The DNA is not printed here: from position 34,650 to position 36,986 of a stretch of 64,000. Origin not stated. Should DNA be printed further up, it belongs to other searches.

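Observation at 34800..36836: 678-aa orphan protein translationally wedged between the RTX substrate gene and the T1SS ABC gene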

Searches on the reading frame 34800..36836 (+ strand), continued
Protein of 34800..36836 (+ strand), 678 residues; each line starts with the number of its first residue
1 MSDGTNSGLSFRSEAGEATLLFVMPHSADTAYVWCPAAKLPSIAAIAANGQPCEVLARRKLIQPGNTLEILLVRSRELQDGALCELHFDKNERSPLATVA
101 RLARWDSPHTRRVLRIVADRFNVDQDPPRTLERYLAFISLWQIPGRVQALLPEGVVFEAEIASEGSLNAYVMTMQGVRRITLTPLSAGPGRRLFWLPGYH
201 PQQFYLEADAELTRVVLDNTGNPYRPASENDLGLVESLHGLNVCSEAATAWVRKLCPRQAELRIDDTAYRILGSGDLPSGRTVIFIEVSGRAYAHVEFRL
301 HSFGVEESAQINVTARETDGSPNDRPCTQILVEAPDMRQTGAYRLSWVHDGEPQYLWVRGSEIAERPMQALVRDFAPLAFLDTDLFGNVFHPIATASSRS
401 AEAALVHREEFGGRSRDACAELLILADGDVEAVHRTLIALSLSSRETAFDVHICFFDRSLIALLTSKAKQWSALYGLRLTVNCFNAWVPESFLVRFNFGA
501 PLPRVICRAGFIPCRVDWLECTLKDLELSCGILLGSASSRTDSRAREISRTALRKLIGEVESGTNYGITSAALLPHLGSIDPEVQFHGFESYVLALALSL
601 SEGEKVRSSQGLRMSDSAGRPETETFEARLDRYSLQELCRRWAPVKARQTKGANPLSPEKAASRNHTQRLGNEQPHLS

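Call 39: predict_structure(alignment_id=A1)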
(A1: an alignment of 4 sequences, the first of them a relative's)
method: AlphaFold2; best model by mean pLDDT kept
length: 678 residues; sequences in the alignment: 4
mean_pLDDT: 51.4   pTM: 0.32
mean pLDDT of the five models: 51.4, 48.4, 47.8, 47.7, 46.6
residues with pLDDT >= 90: 0; 70-90: 160; 50-70: 178; < 50: 340
segments of 3 or more residues with pLDDT < 50: 1-18, 122-180, 184-193, 197-231, 239-244, 306-309, 320-324, 363-402, 525-678
pLDDT, mean of each block of 10 residues (from residue 1): 27 37 71 69 80 82 61 77 76 68 63 59 43 44 41 43 42 44 45 46 43 27 34 51 51 61 78 65 75 61 52 62 57 64 75 74 46 41 28 29 68 68 70 67 69 79 82 81 68 52 61 57 49 30 26 33 28 24 29 36 28 24 28 30 28 28 28 30
secondary structure, 60 per line:
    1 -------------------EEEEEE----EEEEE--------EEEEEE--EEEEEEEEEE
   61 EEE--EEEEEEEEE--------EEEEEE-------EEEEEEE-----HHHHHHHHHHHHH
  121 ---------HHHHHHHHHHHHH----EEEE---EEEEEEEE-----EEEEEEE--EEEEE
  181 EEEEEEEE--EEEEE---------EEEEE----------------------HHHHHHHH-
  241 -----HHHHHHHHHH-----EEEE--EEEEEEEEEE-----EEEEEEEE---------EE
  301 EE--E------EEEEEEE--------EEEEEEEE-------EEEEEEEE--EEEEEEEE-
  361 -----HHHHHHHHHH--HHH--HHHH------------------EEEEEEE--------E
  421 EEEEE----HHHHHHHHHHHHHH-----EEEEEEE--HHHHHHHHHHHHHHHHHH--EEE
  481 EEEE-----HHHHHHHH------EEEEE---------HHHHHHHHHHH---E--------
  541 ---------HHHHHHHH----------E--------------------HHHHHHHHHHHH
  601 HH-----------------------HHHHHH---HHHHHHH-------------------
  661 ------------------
elements in order (helices of 4 or more, strands of 3 or more residues): E20-25 E30-34 E43-48 E51-63 E66-74 E83-88 E96-102 H108-120 H130-142 E147-150 E154-161 E167-173 E176-188 E191-195 E205-209 H232-239 H246-255 E261-264 E267-276 E282-289 E299-302 E312-318 E327-334 E342-349 E352-359 H366-375 H383-386 E405-411 E420-425 H430-443 E449-455 H458-475 E478-484 H490-497 E504-508 H518-528 H550-557 H589-602 H626-631 H635-641
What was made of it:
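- Tried and rejected: First AF2 run with four sequences: unusable, pLDDT 51 (call 39).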

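Call 40: find_homologous_proteins(query=A2, max_evalue=0.00001)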
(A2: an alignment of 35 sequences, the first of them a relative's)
Query A2 (35 sequences) (678 aa, profile of the alignment): 4 proteins with E <= 0.00001 among 8000 candidates.
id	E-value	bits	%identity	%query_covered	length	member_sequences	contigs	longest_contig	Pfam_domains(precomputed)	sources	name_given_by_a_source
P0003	1.8e-207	709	33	92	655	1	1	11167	-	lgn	-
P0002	1.1e-204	699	35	91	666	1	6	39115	-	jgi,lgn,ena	-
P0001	5.7e-191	654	100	100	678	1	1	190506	-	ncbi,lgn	-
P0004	1.1e-183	630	30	91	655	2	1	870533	-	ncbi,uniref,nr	ncbi:hypothetical protein [Microvirga antarctica]|uniref:hypothetical protein n=1 Tax=Microvirga ant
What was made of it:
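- Tried and rejected: Word-indexed profile search with the 35-sequence alignment: no new members (call 40).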

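Call 53: search_protein_families(library=pfam, proteins=[L012:6581-6826:+, L014:13102-13392:+], max_evalue=0.01)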
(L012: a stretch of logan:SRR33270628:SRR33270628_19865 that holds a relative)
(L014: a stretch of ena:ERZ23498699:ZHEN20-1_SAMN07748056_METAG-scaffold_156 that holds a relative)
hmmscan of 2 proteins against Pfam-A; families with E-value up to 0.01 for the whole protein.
L012:6581-6826:+ (82 aa): 0 families

L014:13102-13392:+ (97 aa): 0 families

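Call 54: predict_structure(alignment_id=A2)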
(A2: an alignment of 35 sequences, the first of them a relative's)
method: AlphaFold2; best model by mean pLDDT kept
length: 678 residues; sequences in the alignment: 35
mean_pLDDT: 86.0   pTM: 0.80
mean pLDDT of the five models: 86.0, 85.5, 84.2, 84.0, 83.8
residues with pLDDT >= 90: 434; 70-90: 145; 50-70: 54; < 50: 45
segments of 3 or more residues with pLDDT < 50: 1-15, 541-545, 654-678
pLDDT, mean of each block of 10 residues (from residue 1): 42 58 95 90 95 96 92 96 94 86 95 95 82 96 95 95 91 93 87 93 94 95 69 94 95 95 93 96 95 82 95 89 80 95 95 95 92 91 91 79 82 86 95 97 92 96 98 96 92 88 95 93 88 79 53 67 71 87 86 90 80 87 82 90 65 49 42 39
secondary structure, 60 per line:
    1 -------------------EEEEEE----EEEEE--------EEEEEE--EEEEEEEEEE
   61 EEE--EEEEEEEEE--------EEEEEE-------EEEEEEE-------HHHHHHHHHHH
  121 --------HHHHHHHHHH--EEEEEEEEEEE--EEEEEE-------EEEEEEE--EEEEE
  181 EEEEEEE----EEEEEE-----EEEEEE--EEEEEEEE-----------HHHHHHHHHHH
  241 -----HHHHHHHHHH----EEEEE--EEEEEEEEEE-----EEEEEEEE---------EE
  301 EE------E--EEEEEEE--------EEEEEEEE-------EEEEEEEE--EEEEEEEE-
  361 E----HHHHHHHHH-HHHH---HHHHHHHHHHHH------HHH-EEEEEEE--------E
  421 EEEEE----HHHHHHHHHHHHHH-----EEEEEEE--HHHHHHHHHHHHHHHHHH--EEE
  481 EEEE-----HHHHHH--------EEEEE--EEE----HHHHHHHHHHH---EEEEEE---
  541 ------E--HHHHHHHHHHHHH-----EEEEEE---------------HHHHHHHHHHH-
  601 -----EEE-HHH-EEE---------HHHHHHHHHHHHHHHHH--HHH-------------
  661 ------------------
elements in order: E20-25 E30-34 E43-48 E51-63 E66-74 E83-88 E96-102 H110-120 H129-138 E141-151 E154-159 E167-173 E176-187 E192-197 E203-208 E211-218 H230-240 H246-255 E260-264 E267-276 E282-289 E299-302 E312-318 E327-334 E342-349 E352-359 H366-374 H376-379 H383-394 E405-411 E420-425 H430-443 E449-455 H458-475 E478-484 H490-495 E504-508 E511-513 H518-528 E532-537 H550-562 E568-573 H589-599 E606-608 E614-616 H626-642
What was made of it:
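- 34857..35105 (+): Beta-sandwich 1 (aa 20-102). Together with the following helical hairpin (aa 103-140) it is the best-conserved part of the protein. Secondary structure in call 54.
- On GT2 / GT-A glycosyltransferases (Pfam PF00535 and relatives): AF2 model with pLDDT 86 (call 54).
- The AF2 model is confident: pLDDT 86, pTM 0.80 (call 54). It has a disordered C-terminal tail (call 54).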

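Call 56: fold_search(model_id=the predicted structure, library=pdb)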
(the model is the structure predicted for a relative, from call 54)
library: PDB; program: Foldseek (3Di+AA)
matches with E <= 10: 2000; with E <= 0.001: 1943
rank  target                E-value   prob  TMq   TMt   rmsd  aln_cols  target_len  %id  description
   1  5utz_K                2.1e-07  1.00  0.11  0.28  18.8       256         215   10  Human IL-2/Fab complex (released 2018-07-11)
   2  5utz_C                2.4e-07  1.00  0.11  0.28  18.8       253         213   10  Human IL-2/Fab complex (released 2018-07-11)
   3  4hjj_L                2.5e-07  1.00  0.12  0.22  19.8       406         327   10  Structure Reveals Function of the Dual Variable Domain Immunoglobulin (DVD-Ig) Molecule (released 2013-05-08)
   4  8s6m_M                2.8e-07  1.00  0.11  0.29  18.4       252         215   10  SARS-CoV-2 BQ.1.1 RBD bound to the S2V29 and the S2H97 Fab fragments (released 2024-10-23)
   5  4ydj_B                2.9e-07  1.00  0.11  0.29  18.2       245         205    9  Crystal structure of broadly and potently neutralizing antibody 44-VRC13.01 in complex with HIV-1 clade AE strain 93TH (released 2015-06-03)
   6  6phf_B                3.6e-07  1.00  0.11  0.30  19.4       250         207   10  Pfs25 in complex with the human transmission blocking antibody 2587 (released 2019-10-02)
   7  4k3d_L                3.6e-07  1.00  0.10  0.27  19.6       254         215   11  Crystal structure of bovine antibody BLV1H12 with ultralong CDR H3 (released 2013-06-19)
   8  7uce_L                4.1e-07  1.00  0.11  0.30  18.6       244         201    9  Structure of the anti-HIV-1 neutralizing antibody BG24 Fab fragment (released 2022-08-17)
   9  7zfb_K                4.1e-07  1.00  0.11  0.29  19.0       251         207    9  SARS-CoV-2 Omicron RBD in complex with nanobody C1, Omi-18 and Omi-31 Fabs (released 2022-06-01)
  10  9dsh_L                4.1e-07  1.00  0.11  0.28  19.5       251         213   11  Crystal structure of the cow antibody P7 (released 2026-04-08)
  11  8zpq_L                4.1e-07  1.00  0.11  0.28  18.9       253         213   12  Crystal structure of SARS-Cov-2-BQ1.1-RBD and 70fab (released 2025-06-11)
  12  9hv8_L                4.5e-07  1.00  0.10  0.27  18.9       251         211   12  Crystal structure of tri-specific FMDV mAb-49 Fab (released 2026-01-14)
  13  9atm_M                4.5e-07  1.00  0.11  0.27  18.8       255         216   11  SARS-CoV-2 EG.5 RBD bound to the VIR-7229 and the S2H97 Fab fragments (released 2024-10-16)
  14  8vun_I                4.8e-07  1.00  0.11  0.30  18.6       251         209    9  Human GluN1-2A With Fab 008-218 (released 2024-09-11)
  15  4jkp_L                5.0e-07  1.00  0.11  0.30  18.7       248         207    9  Restricting HIV-1 Pathways for Escape using Rationally-Designed Anti-HIV-1 Antibodies (released 2013-05-15)
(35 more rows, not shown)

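Call 59: fold_search(model_id=the predicted structure, library=viral)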
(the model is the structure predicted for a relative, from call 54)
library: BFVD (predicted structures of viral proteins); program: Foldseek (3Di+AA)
matches with E <= 10: 1207; with E <= 0.001: 66
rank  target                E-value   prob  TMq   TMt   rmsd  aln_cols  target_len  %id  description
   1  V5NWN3                3.0e-08  0.99  0.09  0.06  31.3       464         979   11  Putative carcinoembryonic antigen-related cell adhesion molecule 1 isoform protein [Chelonid alphaherpesvirus 5]
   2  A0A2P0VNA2            3.2e-07  1.00  0.14  0.13  26.4       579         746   10  Uncharacterized protein [Tetraselmis virus 1]
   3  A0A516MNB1            7.5e-07  1.00  0.20  0.42  18.3       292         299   12  (no name in the UniProt tables at hand)
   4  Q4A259                8.9e-07  1.00  0.23  0.26   8.9       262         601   14  Uncharacterized protein [Emiliania huxleyi virus 86 (isolate United Kingdom/English Channel/1999)]
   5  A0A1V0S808            3.0e-06  1.00  0.16  0.25  16.6       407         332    5  SWPV1-183 [Shearwaterpox virus]
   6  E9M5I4                4.0e-06  0.80  0.07  0.09  32.2       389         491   11  Uncharacterized protein [Cricetid gammaherpesvirus 2]
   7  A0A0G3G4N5            4.4e-06  0.99  0.10  0.20  21.2       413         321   10  Interleukin-1-binding protein [Raccoon poxvirus]
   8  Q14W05                5.8e-06  0.99  0.11  0.20  19.2       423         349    9  ORF101 [Ranid herpesvirus 2]
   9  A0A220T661            1.7e-05  0.87  0.10  0.16  20.3       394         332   10  IL-1 receptor-like protein [Eptesipox virus]
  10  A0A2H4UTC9            1.8e-05  1.00  0.24  0.23   8.8       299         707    8  Glycosyltransferase [Bodo saltans virus]
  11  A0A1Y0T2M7            2.5e-05  0.85  0.09  0.07  21.9       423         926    9  Glycoside hydrolase family 5 domain-containing protein [Pseudomonas phage Skulduggery]
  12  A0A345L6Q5            2.6e-05  0.85  0.10  0.14  19.4       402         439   10  Uncharacterized protein [Serratia phage Scapp]
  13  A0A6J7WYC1            2.7e-05  1.00  0.22  0.45   7.3       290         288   12  Glyco_tranf_GTA_type domain containing protein [uncultured Caudovirales phage]
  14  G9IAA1                2.9e-05  0.89  0.12  0.12  18.7       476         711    9  (no name in the UniProt tables at hand)
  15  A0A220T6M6            4.4e-05  0.87  0.10  0.17  19.7       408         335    6  Soluble interferon alpha/beta receptor OPG204 [Eptesipox virus]
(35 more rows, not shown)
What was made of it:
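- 34857..35105 (+): Ig-like hits in calls 56, 59.
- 35220..35453 (+): Beta-sandwich 2 (aa 141-218). Calls 54, 56, 59.
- On GT2 / GT-A glycosyltransferases (Pfam PF00535 and relatives): Foldseek against BFVD returns many GT2/GT-A proteins at probability 1.00, 230-310 aligned columns, target TM-scores up to 0.59 (call 59).
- On HlyC/CyaC RTX-activating acyltransferases: The protein is 678 aa with a different fold (calls 54, 59).
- Closest known: HlyC/CyaC-type RTX-activating acyltransferases. Different: The orphan is about four times larger and has a GT-A fold with Ig-like domains (calls 54, 59).
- Foldseek returns Ig-like hits (calls 56, 59) and many GT-A/GT2 hits at probability 1.00 (call 59). 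Tandem Ig-like domains are common in surface proteins (calls 56, 59).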

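Call 63: search_dna_similar(query=window:34800-36833:+, collection=plasmids, mode=protein, max_evalue=0.001, max_rows=30)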
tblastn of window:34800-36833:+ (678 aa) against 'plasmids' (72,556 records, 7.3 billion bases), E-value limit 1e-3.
Records with a match: 1; places in all: 1; records where one place covers at least 80% of the query: 1.
Best place of each record, by identity: <60% 1.
By first word of the organism name: Microvirga 1.
By predicted mobility (MOB-suite, as given by PLSDB): non-mobilizable 1.
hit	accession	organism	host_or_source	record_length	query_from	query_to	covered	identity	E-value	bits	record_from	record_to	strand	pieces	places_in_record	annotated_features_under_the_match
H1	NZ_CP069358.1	Microvirga sp. VF16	Vachellia farnesiana,Cell culture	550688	21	654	94%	34.1%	5e-89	311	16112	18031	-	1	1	hypothetical protein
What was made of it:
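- Tried and rejected: tblastn of the orphan against 72,556 plasmids: only Microvirga pMVF16-4 (call 63).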
